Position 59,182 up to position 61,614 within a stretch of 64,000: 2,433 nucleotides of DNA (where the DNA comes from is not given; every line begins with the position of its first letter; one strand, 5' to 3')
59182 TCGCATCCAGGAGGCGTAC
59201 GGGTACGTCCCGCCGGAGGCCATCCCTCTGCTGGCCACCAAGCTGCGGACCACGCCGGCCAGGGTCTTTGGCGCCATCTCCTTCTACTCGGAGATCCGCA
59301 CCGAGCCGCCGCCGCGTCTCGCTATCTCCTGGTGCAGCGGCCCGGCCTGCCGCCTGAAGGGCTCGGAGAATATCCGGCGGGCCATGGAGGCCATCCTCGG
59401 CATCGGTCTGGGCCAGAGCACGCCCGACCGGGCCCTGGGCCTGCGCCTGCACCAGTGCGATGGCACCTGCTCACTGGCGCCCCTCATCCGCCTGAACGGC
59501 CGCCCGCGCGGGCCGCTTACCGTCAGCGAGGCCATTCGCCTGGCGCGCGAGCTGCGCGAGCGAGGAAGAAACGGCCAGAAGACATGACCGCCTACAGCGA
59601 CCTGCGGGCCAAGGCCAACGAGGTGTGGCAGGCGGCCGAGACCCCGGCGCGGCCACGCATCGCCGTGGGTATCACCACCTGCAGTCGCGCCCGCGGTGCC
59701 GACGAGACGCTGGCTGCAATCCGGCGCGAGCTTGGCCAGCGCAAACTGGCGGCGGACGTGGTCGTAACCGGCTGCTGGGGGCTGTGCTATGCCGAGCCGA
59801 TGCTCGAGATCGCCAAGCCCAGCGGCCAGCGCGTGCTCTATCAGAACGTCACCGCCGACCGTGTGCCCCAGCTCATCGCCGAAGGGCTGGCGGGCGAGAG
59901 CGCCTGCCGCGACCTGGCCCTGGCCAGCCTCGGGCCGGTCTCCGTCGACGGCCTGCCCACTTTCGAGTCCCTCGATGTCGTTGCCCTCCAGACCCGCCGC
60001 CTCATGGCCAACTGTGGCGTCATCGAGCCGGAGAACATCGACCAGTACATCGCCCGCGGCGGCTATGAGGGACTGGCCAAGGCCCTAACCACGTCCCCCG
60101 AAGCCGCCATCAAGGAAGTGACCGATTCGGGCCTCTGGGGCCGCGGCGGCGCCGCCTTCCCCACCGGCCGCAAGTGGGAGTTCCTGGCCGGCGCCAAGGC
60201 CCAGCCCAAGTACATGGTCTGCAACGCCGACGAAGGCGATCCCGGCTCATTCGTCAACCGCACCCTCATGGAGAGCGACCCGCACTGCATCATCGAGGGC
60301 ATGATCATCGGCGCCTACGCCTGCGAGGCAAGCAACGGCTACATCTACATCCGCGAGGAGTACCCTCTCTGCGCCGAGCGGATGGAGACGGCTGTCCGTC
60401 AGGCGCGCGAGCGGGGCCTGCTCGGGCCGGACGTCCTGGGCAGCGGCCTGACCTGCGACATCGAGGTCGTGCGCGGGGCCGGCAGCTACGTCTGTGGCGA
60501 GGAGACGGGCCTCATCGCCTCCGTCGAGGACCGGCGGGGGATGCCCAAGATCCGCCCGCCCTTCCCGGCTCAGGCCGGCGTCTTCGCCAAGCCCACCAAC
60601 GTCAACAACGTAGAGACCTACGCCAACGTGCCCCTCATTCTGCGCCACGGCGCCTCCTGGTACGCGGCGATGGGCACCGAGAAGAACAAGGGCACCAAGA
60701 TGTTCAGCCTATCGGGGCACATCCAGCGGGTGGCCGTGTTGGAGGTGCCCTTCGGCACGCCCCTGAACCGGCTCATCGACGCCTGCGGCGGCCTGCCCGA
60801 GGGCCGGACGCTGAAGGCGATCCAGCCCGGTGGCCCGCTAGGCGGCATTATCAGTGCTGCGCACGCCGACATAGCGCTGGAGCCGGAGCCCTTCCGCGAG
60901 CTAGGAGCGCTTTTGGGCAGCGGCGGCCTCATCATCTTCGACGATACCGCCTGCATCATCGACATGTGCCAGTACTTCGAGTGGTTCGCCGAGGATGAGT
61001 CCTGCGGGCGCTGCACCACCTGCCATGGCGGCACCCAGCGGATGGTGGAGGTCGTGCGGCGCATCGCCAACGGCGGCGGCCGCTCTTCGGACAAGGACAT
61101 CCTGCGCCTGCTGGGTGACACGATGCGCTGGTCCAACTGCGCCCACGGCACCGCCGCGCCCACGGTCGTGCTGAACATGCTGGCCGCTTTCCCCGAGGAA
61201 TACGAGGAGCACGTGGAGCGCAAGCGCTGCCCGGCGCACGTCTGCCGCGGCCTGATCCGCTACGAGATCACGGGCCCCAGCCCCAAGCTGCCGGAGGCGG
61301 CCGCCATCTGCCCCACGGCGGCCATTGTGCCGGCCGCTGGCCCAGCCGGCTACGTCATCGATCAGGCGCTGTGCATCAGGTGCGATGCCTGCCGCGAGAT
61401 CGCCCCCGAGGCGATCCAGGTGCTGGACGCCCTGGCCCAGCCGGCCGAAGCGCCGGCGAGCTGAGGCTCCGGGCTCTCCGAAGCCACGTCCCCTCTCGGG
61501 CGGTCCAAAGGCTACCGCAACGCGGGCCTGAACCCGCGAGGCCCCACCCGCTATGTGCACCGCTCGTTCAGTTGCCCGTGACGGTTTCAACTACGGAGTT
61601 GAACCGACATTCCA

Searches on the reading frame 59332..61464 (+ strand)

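Call 5: search_protein_families(library=ncbifam, proteins=[window:59332-61464:+], max_evalue=0.001)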
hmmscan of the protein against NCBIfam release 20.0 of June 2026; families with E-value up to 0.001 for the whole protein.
window:59332-61464:+ (710 aa): 7 families
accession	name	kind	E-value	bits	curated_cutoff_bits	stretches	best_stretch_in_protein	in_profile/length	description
TIGR01959.1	nuoF_fam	equivalog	4.3e-134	447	558.65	1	231-628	9-410/410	NADH-quinone oxidoreductase subunit NuoF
NF010120.0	PRK13596.1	equivalog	2.8e-105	352.3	389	1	223-632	7-421/433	NADH-quinone oxidoreductase subunit NuoF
NF008436.0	PRK11278.1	equivalog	8.6e-100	334.7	749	1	233-640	24-438/448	NADH-quinone oxidoreductase subunit NuoF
TIGR01945.1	rnfC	subfamily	2.5e-14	52.6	245.95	1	224-506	92-333/435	RnfABCDGE type electron transport complex subunit C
NF003454.1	PRK05035.1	equivalog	1.6e-12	46.7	345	1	224-507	94-337/556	electron transport complex subunit RsxC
TIGR04481.1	PR_assoc_PrdC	equivalog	1.8e-10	40.2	490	1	257-505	74-286/425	proline reductase-associated electron transfer protein PrdC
NF041612.1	fdxn_Clost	equivalog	0.0003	21.3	150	1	125-185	31-90/102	2Fe-2S ferredoxin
